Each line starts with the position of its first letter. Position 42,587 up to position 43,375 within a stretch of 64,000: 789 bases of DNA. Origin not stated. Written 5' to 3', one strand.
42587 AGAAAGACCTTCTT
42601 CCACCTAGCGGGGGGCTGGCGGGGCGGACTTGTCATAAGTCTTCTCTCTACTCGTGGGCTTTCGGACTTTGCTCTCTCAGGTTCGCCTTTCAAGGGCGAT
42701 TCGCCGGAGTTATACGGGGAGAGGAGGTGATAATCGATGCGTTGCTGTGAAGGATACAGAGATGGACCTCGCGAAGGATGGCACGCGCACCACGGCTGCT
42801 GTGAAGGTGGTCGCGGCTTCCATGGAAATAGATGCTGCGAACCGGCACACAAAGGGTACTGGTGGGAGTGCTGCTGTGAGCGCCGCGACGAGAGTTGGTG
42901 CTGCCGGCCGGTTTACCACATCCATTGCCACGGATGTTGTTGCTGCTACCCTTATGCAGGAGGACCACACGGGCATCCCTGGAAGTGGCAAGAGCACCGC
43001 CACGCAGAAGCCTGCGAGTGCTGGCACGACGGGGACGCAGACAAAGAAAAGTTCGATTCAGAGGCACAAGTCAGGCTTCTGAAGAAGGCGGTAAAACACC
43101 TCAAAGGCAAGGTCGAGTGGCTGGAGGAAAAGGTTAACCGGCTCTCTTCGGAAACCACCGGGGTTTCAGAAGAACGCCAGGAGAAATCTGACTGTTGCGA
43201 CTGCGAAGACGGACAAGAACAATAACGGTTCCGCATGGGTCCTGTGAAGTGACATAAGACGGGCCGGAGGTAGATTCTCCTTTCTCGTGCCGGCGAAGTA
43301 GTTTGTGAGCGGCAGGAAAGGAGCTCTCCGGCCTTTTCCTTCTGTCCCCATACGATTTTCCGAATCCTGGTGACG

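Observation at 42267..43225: PadR regulator paired with an unusual Cys/His/Trp-rich CC-doublet protein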

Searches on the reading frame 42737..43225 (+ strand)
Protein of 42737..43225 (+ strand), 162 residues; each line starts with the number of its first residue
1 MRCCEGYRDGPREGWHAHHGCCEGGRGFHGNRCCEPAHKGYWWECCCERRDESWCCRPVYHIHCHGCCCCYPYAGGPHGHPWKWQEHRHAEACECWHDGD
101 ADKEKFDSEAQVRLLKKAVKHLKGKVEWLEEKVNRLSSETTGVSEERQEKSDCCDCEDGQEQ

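Call 3: search_protein_families(library=pfam, proteins=[window:42737-43222:+], max_evalue=1)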
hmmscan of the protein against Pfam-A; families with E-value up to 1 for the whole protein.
window:42737-43222:+ (162 aa): 4 families
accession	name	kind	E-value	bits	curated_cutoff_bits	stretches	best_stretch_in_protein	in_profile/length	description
PF06005.17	ZapB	-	0.07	14.1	31.5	1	111-149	19-57/71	Cell division protein ZapB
PF16526.10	CLZ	-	0.073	13.9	26.7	1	99-141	13-55/71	C-terminal leucine zipper domain of cyclic nucleotide-gated channels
PF16844.10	DIMCO_N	-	0.11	13.3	36.7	1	98-126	55-83/91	Dinitrogenase iron-molybdenum cofactor, N-terminal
PF01519.22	DUF16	-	0.12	13.3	40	1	101-146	32-77/104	Protein of unknown function DUF16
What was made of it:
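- The window protein has a weak DIMCO_N hit (E 0.11, residues 98-126, call 3).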

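Call 4: search_protein_families(library=ncbifam, proteins=[window:42737-43222:+], max_evalue=1)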
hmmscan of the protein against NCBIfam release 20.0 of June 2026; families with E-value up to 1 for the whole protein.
window:42737-43222:+ (162 aa): 0 families

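Call 5: find_homologous_proteins(query=window:42737-43222:+, max_evalue=0.01)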
Query window:42737-43222:+: 4 candidates shared short words with the query, none scored E <= 0.01.
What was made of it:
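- Tried and rejected: The word-indexed search gave no hits (call 5).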

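Call 8: find_encoding_contigs(protein=window:42737-43225:+, flank=10000)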
Protein window:42737-43225:+ (162 aa): 1 contig read that carries it; 1 place shown.
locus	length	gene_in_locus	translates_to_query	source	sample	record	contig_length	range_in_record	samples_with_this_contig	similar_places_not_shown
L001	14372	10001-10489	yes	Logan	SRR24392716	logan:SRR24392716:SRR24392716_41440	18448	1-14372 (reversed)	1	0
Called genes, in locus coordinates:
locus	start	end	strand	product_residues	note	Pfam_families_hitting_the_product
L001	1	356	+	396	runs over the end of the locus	PF01546:Peptidase_M20, PF07687:M20_dimer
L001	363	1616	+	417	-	PF00291:PALP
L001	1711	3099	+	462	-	PF00291:PALP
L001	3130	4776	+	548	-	PF07969:Amidohydro_3, PF01979:Amidohydro_1 (weak), PF07969:Amidohydro_3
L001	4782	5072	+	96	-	PF06196:DUF997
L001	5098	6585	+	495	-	PF00474:SSF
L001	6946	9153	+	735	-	PF02156:Glyco_hydro_26, PF00395:SLH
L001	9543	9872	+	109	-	PF03551:PadR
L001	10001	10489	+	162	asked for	-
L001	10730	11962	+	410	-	PF07969:Amidohydro_3 (weak), PF01979:Amidohydro_1, PF07969:Amidohydro_3 (weak)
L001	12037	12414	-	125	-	PF06133:Com_YlbF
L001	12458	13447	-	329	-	PF11449:ArsP_2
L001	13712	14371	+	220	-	?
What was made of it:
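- Tried and rejected: It found one Logan contig with the same protein (call 8), so it offers no comparative information.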

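Call 17: search_protein_representatives(protein=window:42737-43222:+)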
Query: 162 residues. Proteins with E-value up to 0.001 (for the whole library): 0; up to 1e-10: 0; up to 1e-30: 0. The best 0 are listed.
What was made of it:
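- Tried and rejected: Full phmmer against 1.8 billion representatives gave 0 hits at E <= 0.001 (call 17).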

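Call 19: find_homologous_proteins(query=A1, max_evalue=0.01)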
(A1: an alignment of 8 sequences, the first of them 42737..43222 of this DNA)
Query A1 (8 sequences) (162 aa, profile of the alignment): 15 proteins with E <= 0.01 among 1066 candidates.
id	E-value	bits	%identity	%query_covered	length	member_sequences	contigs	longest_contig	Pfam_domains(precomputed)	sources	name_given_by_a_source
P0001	5.5e-25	105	44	14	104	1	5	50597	-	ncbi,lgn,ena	-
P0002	1.4e-23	101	43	17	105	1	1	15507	-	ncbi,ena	-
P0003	1.9e-21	94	24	58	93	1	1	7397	-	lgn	-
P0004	2.0e-12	65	50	6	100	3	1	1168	-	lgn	-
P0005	5.0e-10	57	-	-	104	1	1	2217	-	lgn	-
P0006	1.8e-9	56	24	38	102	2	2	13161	-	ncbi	-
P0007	4.6e-9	54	23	27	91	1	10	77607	-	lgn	-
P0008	4.1e-7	48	24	44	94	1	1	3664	-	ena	-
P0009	8.8e-7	47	21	34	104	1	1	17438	-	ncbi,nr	ncbi:MAG: DUF5082 domain-containing protein [Candidatus Bipolaricaulota bacterium]|nr:DUF5082 domain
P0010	2.2e-6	46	25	38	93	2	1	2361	-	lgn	-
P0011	1.8e-5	43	24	49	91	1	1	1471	-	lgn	-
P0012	2.8e-5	42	29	52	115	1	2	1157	-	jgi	-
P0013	3.5e-5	42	-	-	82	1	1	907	-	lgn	-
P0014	1.3e-4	40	21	17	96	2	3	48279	-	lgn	-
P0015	2.7e-4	39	-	-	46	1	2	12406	-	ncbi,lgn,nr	ncbi:MAG TPA: hypothetical protein VLH79_11055 [Chthonomonadales bacterium]|nr:hypothetical protein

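Call 22: search_protein_families(library=pfam, alignment_id=A2, max_evalue=1)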
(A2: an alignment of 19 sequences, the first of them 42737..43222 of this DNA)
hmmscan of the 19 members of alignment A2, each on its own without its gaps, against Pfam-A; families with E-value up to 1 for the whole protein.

A. member 1, window:42737-43222:+ (162 aa): 4 families
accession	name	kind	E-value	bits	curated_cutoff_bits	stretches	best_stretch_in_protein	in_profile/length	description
PF06005.17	ZapB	-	0.07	14.1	31.5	1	111-149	19-57/71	Cell division protein ZapB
PF16526.10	CLZ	-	0.073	13.9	26.7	1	99-141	13-55/71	C-terminal leucine zipper domain of cyclic nucleotide-gated channels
PF16844.10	DIMCO_N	-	0.11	13.3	36.7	1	98-126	55-83/91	Dinitrogenase iron-molybdenum cofactor, N-terminal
PF01519.22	DUF16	-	0.12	13.3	40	1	101-146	32-77/104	Protein of unknown function DUF16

B. families by the number of members that match (of 19 scanned): 26 families (the first 25 are shown)
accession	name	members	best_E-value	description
PF16888.10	YwqH-like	11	0.0038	YwqH-like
PF04977.20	DivIC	9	0.0012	Septum formation initiator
PF23991.1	DUF7310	9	0.0024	Coiled-coil region of unknown function (DUF7310)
PF08954.16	Trimer_CC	5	0.0046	Trimerisation motif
PF08846.15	DUF1816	4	0.018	Domain of unknown function (DUF1816)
PF17253.7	DUF5320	2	0.00033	Family of unknown function (DUF5320)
PF24627.1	PUMA_CC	2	0.021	PUMA coiled-coil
PF20607.3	DUF6800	2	0.022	Family of unknown function (DUF6800)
PF14182.11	YgaB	2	0.11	YgaB-like protein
PF24583.1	DUF7610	1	0.0073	Domain of unknown function (DUF7610)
PF18595.6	Nuf2_DHR10-like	1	0.0076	Nuf2, DHR10-like domain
PF22564.2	HAAS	1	0.012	HAAS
PF10458.14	Val_tRNA-synt_C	1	0.014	Valyl tRNA synthetase tRNA binding arm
PF16808.10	PKcGMP_CC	1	0.015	Coiled-coil N-terminus of cGMP-dependent protein kinase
PF24918.1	NET2A_C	1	0.036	NET2A, C-terminal domain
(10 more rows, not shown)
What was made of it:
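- On HAAS domain partner of PadR: One of 19 relatives hits at E 0.012 (call 22).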

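Call 24: find_encoding_contigs(protein=P0007, flank=5000, max_places=4)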
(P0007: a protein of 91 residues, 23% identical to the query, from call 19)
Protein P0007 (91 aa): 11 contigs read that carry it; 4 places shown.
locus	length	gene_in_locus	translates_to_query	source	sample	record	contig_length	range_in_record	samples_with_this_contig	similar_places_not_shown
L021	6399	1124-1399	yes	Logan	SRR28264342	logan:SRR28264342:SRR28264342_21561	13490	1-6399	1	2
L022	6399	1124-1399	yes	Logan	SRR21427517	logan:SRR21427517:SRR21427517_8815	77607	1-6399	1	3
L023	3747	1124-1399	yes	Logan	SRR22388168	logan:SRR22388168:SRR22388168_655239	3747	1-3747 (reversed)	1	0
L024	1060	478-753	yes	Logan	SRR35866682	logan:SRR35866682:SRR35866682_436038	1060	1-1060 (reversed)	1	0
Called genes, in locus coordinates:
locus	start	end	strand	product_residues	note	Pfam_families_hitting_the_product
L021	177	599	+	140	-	PF01243:PNPOx_N, PF12900:Pyridox_ox_2 (weak), PF16242:Pyrid_ox_like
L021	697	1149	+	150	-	PF03551:PadR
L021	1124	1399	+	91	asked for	-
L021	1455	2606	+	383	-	PF02417:Chromate_transp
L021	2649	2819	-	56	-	PF23477:zf_Tbcl_2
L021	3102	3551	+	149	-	-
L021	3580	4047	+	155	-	PF12675:DUF3795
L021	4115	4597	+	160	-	PF00258:Flavodoxin_1 (weak), PF12641:Flavodoxin_3 (weak), PF12724:Flavodoxin_5, PF03358:FMN_red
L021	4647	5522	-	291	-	PF02567:PhzC-PhzF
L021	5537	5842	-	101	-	PF11867:T1RH-like_C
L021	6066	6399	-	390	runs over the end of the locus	PF00078:RVT_1 (weak)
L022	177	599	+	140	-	PF01243:PNPOx_N, PF12900:Pyridox_ox_2 (weak), PF16242:Pyrid_ox_like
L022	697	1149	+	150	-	PF03551:PadR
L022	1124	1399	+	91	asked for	-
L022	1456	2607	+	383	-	PF02417:Chromate_transp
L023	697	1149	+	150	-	PF03551:PadR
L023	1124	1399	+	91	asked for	-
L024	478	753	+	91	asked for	-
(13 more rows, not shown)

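Call 25: find_encoding_contigs(protein=P0006, flank=5000, max_places=3)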
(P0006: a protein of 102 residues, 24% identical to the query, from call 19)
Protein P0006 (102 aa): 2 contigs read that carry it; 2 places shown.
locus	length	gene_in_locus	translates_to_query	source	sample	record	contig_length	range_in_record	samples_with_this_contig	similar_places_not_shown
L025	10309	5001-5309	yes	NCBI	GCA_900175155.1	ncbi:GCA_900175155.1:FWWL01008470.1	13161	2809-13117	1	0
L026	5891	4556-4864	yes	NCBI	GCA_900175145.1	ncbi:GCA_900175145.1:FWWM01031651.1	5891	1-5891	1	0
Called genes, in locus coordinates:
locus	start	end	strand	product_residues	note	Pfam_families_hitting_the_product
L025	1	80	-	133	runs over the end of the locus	PF00825:Ribonuclease_P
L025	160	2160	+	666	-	PF05048:NosD (weak), PF13229:Beta_helix, PF05048:NosD (weak), PF13229:Beta_helix, PF05048:NosD (weak), PF13229:Beta_helix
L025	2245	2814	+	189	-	PF08207:EFP_N, PF01132:EFP, PF09285:Elong-fact-P_C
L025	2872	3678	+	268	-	PF00037:Fer4 (faint), PF12838:Fer4_7 (faint), PF13187:Fer4_9 (faint), PF13237:Fer4_10 (weak), PF25160:LdpA_Fe-S-bd (faint), PF13484:Fer4_16 (faint)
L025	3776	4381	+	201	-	-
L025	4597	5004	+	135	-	PF03551:PadR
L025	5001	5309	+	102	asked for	-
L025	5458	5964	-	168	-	PF00588:SpoU_methylase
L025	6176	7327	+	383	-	PF02608:Bmp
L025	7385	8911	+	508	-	PF00005:ABC_tran, PF13304:AAA_21 (faint), PF00005:ABC_tran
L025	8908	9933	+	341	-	PF02653:BPD_transp_2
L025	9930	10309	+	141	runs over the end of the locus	?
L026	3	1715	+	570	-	?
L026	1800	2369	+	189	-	PF08207:EFP_N, PF01132:EFP, PF09285:Elong-fact-P_C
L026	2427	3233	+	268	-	PF00037:Fer4 (faint), PF12838:Fer4_7 (faint), PF13183:Fer4_8 (faint), PF13237:Fer4_10 (faint), PF25160:LdpA_Fe-S-bd (faint), PF13484:Fer4_16 (faint)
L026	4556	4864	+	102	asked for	-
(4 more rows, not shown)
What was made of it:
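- Translational coupling is seen in relatives (calls 24, 25).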

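Call 26: find_encoding_contigs(protein=P0014, flank=5000, max_places=3)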
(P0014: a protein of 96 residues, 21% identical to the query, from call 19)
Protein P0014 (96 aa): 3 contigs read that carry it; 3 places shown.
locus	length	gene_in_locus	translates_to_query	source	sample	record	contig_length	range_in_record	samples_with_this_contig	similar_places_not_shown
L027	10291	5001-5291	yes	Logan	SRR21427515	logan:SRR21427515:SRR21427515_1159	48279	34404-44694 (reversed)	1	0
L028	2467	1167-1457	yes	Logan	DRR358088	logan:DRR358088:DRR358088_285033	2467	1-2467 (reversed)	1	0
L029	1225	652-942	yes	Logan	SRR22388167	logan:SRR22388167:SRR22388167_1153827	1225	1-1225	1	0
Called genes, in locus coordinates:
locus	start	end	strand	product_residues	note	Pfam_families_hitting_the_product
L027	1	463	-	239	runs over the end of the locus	PF00392:GntR, PF13545:HTH_Crp_2 (weak), PF07729:FCD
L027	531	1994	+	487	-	PF00291:PALP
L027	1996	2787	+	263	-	PF02625:XdhC_CoxI, PF13478:XdhC_C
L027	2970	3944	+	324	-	PF03266:NTPase_1, PF10649:DUF2478 (weak), PF02353:CMAS, PF13489:Methyltransf_23, PF13847:Methyltransf_31, PF08241:Methyltransf_11, PF08242:Methyltransf_12, PF13649:Methyltransf_25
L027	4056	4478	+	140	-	PF01243:PNPOx_N, PF12900:Pyridox_ox_2 (weak), PF16242:Pyrid_ox_like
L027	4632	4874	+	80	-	PF03551:PadR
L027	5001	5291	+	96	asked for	-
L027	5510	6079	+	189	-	PF02417:Chromate_transp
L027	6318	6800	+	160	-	PF00258:Flavodoxin_1 (weak), PF12641:Flavodoxin_3 (faint), PF12724:Flavodoxin_5 (weak), PF03358:FMN_red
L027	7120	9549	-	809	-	PF00092:VWA, PF13519:VWA_2, PF13768:VWA_3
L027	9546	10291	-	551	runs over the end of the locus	PF07584:BatA, PF13519:VWA_2 (faint)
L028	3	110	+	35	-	?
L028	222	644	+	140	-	PF01243:PNPOx_N, PF12900:Pyridox_ox_2 (weak), PF16242:Pyrid_ox_like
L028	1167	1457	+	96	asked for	-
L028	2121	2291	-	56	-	PF23477:zf_Tbcl_2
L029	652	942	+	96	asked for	-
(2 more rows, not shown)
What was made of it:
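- Chromate_transp follows in Bipolaricaulota (calls 24, 26). Bipolaricaulota loci add a PNPOx-like flavoprotein, a flavodoxin/FMN_red protein and ChrA next to the pair (calls 24, 26).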

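Call 38: find_encoding_contigs(protein=P0003, flank=5000, max_places=2)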
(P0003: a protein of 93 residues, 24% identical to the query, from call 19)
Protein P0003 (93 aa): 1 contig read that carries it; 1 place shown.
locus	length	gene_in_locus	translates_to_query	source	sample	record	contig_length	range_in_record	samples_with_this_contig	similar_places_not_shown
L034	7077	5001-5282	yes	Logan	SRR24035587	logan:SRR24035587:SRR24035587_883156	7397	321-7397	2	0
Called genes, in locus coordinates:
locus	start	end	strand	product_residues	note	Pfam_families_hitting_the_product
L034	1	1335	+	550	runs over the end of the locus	?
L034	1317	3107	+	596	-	PF00580:UvrD-helicase, PF13245:AAA_19, PF01443:Viral_helicase1 (faint), PF13361:UvrD_C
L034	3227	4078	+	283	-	-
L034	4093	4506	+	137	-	-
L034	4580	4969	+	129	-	PF03551:PadR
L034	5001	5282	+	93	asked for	-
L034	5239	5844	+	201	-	PF03773:ArsP_1 (weak)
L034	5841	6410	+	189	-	PF03773:ArsP_1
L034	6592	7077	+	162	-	?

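Call 45: search_solved_structures(query=A2, max_evalue=1)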
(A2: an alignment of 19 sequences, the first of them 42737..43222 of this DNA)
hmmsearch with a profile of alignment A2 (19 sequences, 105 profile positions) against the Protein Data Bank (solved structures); distinct sequences matched with E-value up to 1: 107 (the best 60 are shown).
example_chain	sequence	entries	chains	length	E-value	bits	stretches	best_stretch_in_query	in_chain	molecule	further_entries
9y6s_4D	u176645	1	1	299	7.9e-05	26.2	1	54-93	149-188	Enkurin domain-containing protein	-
4lin_A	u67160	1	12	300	0.0036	20.9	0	40-97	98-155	Tail needle protein gp26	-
1kd8_B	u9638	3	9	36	0.0051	20.4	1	64-98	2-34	GCN4 ACID BASE HETERODIMER BASE-d12La16L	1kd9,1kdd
8tvi_A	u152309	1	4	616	0.01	19.4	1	34-87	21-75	Langya virus attachment glycoprotein G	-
2w6a_A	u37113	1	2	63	0.017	18.7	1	48-93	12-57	ARF GTPASE-ACTIVATING PROTEIN GIT1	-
9rgy_A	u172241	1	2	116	0.022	18.3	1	39-86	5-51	sc-apCC3-CW-0NTT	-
1kdd_A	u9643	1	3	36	0.022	18.3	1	65-98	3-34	GCN4 ACID BASE HETERODIMER ACID-d12La16I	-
1kd9_A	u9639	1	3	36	0.022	18.3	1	65-98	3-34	GCN4 ACID BASE HETERODIMER ACID-d12La16L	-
6q22_A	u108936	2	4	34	0.023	18.2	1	65-91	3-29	Coiled-coil Trimer with Glu:Aminobutyric acid:Lys Triad | peptide with Glu:Ala:Lys triad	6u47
4r4m_A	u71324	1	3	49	0.027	18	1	51-91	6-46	cGMP-dependent protein kinase 1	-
8qnv_A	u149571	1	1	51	0.038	17.6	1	57-94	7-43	Transposase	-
2akf_A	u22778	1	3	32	0.038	17.5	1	65-94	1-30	Coronin-1A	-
7o92_A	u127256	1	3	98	0.042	17.4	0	57-91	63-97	hypothetical protein UY81_C0065G0003 residues 18-54 from Candidatus Giovannonibacteria bac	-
6z0l_B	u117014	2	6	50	0.045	17.3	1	45-90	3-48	Cys-N2 Strand | 'Cys-N2-SO3-' Strand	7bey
9i5e_A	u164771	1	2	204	0.045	17.3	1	51-91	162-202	Isoform 2B of GTPase KRas,APH2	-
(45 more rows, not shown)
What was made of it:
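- On DUF5320 (PF17253): Coiled coils give false similarity easily (call 45).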

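Call 54: predict_structure(alignment_id=A4)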
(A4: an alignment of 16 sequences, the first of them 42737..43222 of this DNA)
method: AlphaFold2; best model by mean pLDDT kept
length: 162 residues; sequences in the alignment: 16
mean_pLDDT: 58.0   pTM: 0.37
mean pLDDT of the five models: 58.0, 57.7, 56.3, 55.9, 54.7
residues with pLDDT >= 90: 33; 70-90: 15; 50-70: 19; < 50: 95
segments of 3 or more residues with pLDDT < 50: 1-91, 93-96
pLDDT, mean of each block of 10 residues (from residue 1): 37 41 38 38 38 41 42 45 45 50 73 97 98 96 77 68 70
secondary structure, 60 per line:
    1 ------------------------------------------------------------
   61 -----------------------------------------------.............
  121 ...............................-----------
elements in order: H108-151
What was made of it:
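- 42737..43036 (+): Cys/His/Trp-rich N-region of the 162-aa protein (aa 1-100). It holds about six CC(E)-headed units, starts with M-R-CCEGY and ends with CECWH. AlphaFold2 pLDDT is below 50 with no secondary structure (call 54).
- On HAAS domain partner of PadR: AlphaFold2 predicts a single helix (call 54).
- Closest known: HAAS-PadR signalling dyad. Different: Here the partner has a single zipper helix, is soluble and carries its own Cys/His region (calls 3, 54).
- Checked: AlphaFold2 predicts a helix at 108-151, with block-mean pLDDT 96-98 over residues 111-140 (call 54).
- Structure: disordered N-half plus a confident helix (call 54).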
